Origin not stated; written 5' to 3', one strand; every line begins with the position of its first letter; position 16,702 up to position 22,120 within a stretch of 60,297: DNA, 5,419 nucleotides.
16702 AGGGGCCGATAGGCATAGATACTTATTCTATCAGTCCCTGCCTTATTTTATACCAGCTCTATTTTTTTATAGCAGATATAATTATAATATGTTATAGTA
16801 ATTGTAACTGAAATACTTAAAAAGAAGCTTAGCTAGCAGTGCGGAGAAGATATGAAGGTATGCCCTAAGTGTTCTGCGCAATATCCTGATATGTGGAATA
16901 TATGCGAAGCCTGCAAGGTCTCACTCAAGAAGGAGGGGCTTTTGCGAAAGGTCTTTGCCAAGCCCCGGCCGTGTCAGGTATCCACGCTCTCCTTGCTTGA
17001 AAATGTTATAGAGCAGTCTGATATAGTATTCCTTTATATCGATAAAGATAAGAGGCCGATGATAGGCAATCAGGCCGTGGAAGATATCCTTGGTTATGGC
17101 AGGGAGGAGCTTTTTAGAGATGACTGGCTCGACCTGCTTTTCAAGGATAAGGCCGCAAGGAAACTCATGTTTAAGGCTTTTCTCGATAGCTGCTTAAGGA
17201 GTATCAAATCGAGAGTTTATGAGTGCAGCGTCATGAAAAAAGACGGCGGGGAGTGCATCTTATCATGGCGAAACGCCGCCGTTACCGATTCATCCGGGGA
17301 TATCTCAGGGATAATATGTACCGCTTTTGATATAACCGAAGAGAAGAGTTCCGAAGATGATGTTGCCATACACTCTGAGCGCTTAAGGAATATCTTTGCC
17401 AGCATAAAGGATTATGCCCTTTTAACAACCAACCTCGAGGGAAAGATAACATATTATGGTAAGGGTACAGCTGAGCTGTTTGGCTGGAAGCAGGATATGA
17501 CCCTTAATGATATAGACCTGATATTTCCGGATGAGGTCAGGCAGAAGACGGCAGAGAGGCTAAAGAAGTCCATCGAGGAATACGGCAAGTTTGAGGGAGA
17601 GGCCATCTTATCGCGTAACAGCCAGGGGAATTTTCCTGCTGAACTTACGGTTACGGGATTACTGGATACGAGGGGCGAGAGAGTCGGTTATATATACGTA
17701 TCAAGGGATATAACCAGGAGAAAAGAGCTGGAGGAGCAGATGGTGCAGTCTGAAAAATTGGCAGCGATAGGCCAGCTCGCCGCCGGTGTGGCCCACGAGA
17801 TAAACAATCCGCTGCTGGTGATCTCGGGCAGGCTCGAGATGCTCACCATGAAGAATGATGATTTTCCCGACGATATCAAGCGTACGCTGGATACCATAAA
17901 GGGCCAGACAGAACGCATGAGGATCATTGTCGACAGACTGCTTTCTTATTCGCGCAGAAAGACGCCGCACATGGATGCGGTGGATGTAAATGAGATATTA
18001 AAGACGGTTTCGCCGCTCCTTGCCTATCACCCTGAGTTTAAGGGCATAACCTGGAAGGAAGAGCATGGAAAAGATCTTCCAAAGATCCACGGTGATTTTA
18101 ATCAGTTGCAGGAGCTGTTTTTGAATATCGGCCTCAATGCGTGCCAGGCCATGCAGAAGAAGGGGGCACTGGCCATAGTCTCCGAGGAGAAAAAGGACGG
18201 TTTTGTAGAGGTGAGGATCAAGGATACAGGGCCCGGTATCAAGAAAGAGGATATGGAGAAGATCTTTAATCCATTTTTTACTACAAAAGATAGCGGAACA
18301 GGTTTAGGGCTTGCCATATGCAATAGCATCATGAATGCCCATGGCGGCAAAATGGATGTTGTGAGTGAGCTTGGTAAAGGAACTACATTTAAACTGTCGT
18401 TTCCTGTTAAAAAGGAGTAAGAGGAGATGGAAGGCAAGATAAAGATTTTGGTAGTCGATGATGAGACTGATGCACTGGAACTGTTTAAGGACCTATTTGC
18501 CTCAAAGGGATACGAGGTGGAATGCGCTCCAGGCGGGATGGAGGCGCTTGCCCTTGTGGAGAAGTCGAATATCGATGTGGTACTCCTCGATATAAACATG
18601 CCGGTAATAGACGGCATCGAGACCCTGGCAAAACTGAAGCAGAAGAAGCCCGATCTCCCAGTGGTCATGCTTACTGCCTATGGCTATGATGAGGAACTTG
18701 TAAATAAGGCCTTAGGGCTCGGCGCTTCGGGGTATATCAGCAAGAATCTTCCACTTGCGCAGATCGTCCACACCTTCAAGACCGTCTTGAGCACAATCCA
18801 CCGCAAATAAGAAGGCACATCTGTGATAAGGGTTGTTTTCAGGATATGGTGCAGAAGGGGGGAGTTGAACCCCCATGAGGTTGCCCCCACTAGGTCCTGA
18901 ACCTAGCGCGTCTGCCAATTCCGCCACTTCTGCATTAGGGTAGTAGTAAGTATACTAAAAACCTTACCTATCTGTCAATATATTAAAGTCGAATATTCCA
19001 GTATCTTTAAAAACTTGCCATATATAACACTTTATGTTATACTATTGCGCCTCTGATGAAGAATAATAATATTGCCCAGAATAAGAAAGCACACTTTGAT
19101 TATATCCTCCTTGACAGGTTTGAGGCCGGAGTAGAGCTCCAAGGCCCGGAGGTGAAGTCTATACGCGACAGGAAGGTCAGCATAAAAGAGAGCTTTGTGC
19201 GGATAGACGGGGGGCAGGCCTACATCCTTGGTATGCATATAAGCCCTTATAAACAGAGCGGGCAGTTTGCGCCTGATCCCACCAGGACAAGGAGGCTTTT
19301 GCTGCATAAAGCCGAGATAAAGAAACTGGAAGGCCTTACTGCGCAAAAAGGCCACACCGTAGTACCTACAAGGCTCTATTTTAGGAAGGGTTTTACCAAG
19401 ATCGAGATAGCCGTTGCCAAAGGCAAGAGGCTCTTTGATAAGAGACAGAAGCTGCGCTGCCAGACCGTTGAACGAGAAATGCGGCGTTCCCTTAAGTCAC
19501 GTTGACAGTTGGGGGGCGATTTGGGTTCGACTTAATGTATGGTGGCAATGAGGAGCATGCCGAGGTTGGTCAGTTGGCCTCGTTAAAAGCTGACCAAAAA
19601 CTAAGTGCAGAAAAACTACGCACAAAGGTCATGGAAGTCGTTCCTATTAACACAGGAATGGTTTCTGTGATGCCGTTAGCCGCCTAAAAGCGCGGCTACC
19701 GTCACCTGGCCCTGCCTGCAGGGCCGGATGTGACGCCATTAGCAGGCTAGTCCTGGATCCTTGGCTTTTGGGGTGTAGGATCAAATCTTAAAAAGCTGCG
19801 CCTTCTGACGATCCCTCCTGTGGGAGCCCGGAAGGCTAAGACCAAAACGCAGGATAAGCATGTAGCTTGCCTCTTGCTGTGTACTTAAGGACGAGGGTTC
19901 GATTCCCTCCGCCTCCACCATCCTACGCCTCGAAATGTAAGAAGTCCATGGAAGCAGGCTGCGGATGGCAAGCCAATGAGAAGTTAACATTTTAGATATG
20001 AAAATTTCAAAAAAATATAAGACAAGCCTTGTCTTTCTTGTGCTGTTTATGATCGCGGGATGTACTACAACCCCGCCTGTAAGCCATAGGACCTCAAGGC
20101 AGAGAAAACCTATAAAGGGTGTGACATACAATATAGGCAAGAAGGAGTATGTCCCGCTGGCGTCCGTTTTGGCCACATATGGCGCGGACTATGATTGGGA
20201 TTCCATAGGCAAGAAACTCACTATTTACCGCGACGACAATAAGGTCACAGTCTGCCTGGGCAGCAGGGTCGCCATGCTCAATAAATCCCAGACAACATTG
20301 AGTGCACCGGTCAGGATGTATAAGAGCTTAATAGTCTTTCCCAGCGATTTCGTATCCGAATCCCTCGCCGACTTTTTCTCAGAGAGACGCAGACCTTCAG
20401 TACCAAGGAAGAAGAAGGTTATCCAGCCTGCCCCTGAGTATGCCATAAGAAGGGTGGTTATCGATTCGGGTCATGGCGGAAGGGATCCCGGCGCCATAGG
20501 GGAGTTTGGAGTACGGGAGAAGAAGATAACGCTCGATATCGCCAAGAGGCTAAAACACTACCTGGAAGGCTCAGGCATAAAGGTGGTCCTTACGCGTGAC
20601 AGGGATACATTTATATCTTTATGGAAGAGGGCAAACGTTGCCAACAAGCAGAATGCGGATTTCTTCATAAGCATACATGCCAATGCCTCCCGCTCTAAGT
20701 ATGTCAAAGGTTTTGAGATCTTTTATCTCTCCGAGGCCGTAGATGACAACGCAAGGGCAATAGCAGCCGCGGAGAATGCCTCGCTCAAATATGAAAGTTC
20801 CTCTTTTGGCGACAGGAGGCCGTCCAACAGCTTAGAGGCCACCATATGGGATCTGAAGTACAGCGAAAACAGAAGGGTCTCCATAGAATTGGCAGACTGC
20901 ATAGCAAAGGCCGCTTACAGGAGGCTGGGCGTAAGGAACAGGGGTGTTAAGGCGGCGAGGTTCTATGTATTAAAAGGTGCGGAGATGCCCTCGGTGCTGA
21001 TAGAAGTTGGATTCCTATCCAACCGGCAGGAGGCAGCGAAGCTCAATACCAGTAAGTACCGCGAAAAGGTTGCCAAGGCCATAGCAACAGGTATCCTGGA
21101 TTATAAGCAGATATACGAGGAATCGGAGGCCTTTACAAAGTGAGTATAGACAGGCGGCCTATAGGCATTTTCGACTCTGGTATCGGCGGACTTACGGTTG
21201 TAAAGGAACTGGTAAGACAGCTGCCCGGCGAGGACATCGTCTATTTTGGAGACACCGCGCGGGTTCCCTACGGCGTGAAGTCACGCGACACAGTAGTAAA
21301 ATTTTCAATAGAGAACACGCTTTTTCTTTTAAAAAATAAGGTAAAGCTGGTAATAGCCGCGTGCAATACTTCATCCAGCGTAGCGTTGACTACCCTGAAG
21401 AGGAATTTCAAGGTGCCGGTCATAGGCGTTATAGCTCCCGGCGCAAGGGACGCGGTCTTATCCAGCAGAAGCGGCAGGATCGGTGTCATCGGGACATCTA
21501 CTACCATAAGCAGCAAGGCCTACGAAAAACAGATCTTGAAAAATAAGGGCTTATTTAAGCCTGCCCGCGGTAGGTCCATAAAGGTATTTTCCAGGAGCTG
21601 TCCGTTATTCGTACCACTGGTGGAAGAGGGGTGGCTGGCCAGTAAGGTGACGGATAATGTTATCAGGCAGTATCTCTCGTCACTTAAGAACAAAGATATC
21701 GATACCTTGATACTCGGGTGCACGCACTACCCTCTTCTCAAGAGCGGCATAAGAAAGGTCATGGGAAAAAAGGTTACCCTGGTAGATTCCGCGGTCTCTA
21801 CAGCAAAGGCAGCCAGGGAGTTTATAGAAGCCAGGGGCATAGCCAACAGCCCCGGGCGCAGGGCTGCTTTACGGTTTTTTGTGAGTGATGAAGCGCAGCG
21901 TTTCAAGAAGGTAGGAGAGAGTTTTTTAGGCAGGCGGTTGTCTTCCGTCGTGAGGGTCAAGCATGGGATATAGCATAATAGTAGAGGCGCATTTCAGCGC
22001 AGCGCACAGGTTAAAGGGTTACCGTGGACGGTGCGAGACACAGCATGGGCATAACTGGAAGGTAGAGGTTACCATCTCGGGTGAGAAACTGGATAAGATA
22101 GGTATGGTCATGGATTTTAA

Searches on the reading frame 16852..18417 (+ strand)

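Call 53: search_protein_families(library=pfam, proteins=[window:16852-18417:+], max_evalue=0.0001)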
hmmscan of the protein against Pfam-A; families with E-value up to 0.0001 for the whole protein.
window:16852-18417:+ (522 aa): 6 families
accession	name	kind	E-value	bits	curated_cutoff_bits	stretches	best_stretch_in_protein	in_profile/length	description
PF02518.31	HATPase_c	-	1.3e-24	87.2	26.4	1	414-520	1-110/111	Histidine kinase-, DNA gyrase B-, and HSP90-like ATPase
PF13426.13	PAS_9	-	4.3e-19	69.1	27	2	57-163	2-103/103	PAS domain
PF00512.31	HisKA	-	3.6e-15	56.2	26.9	1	307-370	3-64/66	His Kinase A (phospho-acceptor) domain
PF08448.16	PAS_4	-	2.3e-14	54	23.1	2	189-292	7-110/110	PAS fold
PF00989.32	PAS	-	9.9e-14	51.8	22.6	2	49-161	3-113/113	PAS fold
PF08447.18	PAS_3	-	6.1e-10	39.7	25.6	1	73-158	5-89/89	PAS fold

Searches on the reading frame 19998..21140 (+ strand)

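Call 53: search_protein_families(library=pfam, proteins=[window:19998-21140:+], max_evalue=0.0001)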
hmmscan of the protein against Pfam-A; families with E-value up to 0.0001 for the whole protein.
window:19998-21140:+ (381 aa): 2 families
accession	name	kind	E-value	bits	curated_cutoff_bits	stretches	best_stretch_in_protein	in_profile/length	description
PF01520.23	Amidase_3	-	1.3e-60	204.8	27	1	153-367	1-173/174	N-acetylmuramoyl-L-alanine amidase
PF07833.16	Cu_amine_oxidN1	-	4.2e-11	43.2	24.2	1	44-123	14-93/108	Copper amine oxidase N-terminal domain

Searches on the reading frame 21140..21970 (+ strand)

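Call 72: search_protein_families(library=pfam, proteins=[window:21140-21970:+], max_evalue=0.0001)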
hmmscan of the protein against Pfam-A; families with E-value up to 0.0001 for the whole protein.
window:21140-21970:+ (277 aa): 1 family
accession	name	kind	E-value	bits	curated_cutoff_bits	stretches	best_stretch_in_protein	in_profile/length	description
PF01177.27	Asp_Glu_race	-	1.4e-19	71.1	31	1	18-225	10-211/211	Asp/Glu/Hydantoin racemase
